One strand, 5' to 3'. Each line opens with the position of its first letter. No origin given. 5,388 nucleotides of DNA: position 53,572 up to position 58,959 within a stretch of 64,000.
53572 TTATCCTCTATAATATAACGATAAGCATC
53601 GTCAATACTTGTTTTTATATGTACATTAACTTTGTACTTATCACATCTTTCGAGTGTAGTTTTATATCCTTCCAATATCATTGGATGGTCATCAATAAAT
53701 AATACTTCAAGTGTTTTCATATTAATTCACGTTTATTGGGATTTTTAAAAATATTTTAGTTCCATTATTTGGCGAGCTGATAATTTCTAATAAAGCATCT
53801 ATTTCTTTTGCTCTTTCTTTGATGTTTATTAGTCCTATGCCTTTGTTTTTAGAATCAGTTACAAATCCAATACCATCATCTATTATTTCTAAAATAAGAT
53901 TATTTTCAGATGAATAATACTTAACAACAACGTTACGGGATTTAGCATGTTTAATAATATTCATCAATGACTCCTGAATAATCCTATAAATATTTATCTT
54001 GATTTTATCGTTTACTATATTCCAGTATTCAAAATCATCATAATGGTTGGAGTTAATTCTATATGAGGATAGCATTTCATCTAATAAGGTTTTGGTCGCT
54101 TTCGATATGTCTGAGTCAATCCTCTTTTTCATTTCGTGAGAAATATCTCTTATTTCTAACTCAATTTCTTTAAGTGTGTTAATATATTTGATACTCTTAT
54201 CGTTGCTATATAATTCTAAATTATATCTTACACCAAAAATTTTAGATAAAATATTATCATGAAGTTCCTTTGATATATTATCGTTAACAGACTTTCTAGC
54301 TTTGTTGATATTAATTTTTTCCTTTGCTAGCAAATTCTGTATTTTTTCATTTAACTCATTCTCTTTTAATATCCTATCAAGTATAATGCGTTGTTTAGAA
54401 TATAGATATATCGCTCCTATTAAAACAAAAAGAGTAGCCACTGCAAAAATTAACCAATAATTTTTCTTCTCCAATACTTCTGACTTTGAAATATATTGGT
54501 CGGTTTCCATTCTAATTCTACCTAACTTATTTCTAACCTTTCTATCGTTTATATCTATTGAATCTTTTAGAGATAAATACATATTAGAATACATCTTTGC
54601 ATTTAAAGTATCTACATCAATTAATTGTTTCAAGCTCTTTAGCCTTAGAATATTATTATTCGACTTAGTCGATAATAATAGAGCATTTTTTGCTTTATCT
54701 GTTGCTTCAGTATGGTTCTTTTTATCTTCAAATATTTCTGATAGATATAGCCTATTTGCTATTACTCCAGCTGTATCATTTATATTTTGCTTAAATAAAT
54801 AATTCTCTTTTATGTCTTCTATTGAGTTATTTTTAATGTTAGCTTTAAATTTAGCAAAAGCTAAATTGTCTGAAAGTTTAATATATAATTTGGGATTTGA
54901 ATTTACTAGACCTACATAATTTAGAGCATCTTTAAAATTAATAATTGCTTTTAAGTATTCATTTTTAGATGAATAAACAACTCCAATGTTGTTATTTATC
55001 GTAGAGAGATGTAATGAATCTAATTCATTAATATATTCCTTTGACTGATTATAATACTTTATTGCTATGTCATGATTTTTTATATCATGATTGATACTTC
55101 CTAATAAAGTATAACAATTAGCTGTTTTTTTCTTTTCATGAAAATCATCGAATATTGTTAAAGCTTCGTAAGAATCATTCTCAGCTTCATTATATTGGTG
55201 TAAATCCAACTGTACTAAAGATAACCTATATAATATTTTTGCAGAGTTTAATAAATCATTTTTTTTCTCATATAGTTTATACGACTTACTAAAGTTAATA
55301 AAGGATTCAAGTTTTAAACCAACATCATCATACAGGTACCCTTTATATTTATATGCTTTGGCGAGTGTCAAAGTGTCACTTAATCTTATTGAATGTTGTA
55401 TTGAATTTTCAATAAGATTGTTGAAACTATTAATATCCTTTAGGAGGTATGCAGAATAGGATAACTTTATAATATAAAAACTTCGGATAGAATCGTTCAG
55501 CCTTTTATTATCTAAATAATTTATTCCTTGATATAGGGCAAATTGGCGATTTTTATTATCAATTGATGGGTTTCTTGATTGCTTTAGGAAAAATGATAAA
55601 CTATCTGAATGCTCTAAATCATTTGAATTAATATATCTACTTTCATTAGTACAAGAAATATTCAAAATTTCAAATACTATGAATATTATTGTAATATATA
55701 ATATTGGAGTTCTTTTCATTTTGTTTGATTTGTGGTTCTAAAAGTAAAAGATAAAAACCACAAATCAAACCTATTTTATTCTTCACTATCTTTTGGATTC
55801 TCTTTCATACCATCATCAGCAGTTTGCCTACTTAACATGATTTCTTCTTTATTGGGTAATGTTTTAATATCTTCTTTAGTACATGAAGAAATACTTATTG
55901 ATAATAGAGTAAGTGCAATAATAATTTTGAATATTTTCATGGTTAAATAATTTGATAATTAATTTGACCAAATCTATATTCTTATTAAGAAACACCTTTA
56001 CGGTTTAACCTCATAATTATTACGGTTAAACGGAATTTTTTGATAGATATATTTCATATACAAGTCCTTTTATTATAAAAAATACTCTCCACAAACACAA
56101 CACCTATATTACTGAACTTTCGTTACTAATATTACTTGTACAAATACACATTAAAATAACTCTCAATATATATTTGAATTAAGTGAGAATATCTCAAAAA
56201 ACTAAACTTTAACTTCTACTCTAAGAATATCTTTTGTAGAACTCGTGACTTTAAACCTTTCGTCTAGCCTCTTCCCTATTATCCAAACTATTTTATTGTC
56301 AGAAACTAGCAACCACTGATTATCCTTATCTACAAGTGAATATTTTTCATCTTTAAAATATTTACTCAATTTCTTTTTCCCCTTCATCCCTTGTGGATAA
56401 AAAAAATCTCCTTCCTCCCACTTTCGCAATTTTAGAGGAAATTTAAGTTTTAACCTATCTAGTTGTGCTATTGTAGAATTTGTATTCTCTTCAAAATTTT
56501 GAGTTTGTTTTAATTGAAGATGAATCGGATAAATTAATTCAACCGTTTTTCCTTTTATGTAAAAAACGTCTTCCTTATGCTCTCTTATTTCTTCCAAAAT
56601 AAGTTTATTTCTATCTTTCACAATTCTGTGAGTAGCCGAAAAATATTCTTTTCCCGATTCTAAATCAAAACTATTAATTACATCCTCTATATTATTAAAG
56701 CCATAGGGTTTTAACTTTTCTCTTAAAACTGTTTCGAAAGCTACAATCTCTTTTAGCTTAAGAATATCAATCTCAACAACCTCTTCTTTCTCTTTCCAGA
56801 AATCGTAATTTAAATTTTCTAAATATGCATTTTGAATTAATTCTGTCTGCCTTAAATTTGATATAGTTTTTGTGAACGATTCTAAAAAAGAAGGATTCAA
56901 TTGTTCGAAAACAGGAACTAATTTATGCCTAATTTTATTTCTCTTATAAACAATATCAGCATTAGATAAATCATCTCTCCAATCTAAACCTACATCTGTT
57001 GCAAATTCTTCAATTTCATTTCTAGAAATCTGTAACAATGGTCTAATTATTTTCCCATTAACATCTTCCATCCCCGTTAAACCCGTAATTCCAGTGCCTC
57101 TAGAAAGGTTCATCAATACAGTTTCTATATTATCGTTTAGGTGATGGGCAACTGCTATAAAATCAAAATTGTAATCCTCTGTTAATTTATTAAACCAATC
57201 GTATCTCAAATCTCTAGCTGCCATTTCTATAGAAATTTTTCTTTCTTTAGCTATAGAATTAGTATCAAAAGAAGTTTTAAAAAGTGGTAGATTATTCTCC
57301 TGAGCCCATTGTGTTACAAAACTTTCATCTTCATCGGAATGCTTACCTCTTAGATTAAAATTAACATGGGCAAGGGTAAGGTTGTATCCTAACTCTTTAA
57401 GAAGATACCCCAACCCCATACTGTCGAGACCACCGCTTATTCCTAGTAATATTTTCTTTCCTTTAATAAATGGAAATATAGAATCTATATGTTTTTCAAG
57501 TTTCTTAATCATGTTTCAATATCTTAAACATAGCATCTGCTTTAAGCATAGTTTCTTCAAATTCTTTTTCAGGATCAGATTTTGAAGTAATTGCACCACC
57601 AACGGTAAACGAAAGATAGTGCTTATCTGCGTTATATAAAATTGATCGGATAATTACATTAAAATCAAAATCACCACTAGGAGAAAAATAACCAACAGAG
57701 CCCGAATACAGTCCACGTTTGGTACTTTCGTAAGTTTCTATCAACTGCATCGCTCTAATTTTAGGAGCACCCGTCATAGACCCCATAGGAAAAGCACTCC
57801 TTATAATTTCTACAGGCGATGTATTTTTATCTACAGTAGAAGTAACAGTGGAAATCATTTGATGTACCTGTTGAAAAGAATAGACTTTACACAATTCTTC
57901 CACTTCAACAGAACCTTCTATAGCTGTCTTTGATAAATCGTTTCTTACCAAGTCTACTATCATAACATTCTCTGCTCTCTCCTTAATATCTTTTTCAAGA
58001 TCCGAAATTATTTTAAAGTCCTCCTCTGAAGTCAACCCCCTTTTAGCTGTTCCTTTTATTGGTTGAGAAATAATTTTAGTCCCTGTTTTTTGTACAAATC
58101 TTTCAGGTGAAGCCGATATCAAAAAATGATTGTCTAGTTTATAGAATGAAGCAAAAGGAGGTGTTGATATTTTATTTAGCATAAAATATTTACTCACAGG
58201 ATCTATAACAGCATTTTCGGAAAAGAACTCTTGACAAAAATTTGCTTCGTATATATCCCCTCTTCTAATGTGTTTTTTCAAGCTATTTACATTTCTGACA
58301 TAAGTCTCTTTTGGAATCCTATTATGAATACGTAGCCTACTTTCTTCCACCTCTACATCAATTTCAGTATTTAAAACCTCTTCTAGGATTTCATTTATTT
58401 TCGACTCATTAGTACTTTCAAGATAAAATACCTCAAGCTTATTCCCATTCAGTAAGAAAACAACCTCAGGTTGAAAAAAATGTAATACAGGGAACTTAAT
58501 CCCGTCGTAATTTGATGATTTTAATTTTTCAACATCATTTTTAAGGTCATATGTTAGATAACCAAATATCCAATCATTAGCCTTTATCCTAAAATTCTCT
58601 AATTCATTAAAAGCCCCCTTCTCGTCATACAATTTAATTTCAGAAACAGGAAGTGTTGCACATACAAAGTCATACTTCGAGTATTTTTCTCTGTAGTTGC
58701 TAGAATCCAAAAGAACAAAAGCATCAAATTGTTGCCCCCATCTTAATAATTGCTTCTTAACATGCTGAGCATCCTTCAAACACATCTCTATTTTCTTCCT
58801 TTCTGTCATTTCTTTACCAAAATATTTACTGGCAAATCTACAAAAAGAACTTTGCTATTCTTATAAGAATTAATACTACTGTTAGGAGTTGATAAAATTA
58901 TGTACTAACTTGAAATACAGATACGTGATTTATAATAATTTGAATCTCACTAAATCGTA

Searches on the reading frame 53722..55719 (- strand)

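Call 77: search_protein_families(library=padloc, proteins=[window:53722-55719:-], max_evalue=0.001)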
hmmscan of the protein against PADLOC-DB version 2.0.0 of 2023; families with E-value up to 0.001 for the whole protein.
window:53722-55719:- (665 aa): 0 families

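Call 78: search_protein_families(library=pfam, proteins=[window:53722-55719:-], max_evalue=0.001)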
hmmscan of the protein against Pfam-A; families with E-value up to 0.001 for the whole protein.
window:53722-55719:- (665 aa): 5 families
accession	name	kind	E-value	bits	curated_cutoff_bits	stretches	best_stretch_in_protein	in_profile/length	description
PF13424.12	TPR_12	-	2.3e-14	53.8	30.1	2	160-226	3-71/77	Tetratricopeptide repeat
PF02518.31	HATPase_c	-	6.6e-08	33.4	26.4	1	576-662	5-109/111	Histidine kinase-, DNA gyrase B-, and HSP90-like ATPase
PF13181.12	TPR_8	-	1.5e-05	25.2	25.7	0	200-228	1-29/34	Tetratricopeptide repeat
PF07719.23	TPR_2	-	0.00012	22.4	27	0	160-181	1-22/34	Tetratricopeptide repeat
PF00515.34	TPR_1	-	0.00013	22.1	27.8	0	200-226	1-27/34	Tetratricopeptide repeat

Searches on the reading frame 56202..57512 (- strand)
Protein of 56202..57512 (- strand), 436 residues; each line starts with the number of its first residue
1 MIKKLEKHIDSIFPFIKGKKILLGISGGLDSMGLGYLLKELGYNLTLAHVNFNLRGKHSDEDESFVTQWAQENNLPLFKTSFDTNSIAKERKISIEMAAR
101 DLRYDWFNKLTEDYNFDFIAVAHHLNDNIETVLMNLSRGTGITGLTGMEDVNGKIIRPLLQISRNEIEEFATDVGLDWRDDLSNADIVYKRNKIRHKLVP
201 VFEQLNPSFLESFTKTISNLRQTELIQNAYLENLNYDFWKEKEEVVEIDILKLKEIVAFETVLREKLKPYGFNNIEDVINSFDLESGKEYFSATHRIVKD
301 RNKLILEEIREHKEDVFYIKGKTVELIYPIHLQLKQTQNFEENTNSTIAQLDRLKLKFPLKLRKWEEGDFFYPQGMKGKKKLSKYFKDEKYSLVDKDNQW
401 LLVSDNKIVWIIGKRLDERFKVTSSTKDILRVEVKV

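Call 78: search_protein_families(library=pfam, proteins=[window:56202-57512:-], max_evalue=0.001)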
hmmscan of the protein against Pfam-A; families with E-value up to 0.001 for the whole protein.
window:56202-57512:- (436 aa): 2 families
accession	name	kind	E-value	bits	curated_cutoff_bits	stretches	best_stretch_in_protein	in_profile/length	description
PF01171.26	ATP_bind_3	-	1.2e-52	178.7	27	1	20-197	1-182/182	PP-loop family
PF11734.13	TilS_C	-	1.8e-06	27.6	22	1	360-428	1-69/74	TilS substrate C-terminal domain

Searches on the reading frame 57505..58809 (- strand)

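Call 78: search_protein_families(library=pfam, proteins=[window:57505-58809:-], max_evalue=0.001)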
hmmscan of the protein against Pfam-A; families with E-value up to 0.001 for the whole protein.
window:57505-58809:- (434 aa): 2 families
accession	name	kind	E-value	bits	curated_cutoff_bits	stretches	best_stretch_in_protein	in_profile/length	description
PF00425.24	Chorismate_bind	-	1.3e-79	267.8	27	1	167-423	2-257/257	chorismate binding enzyme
PF04715.19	Anth_synt_I_N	-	1.3e-05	25.9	23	1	81-124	92-135/140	Anthranilate synthase component I, N terminal region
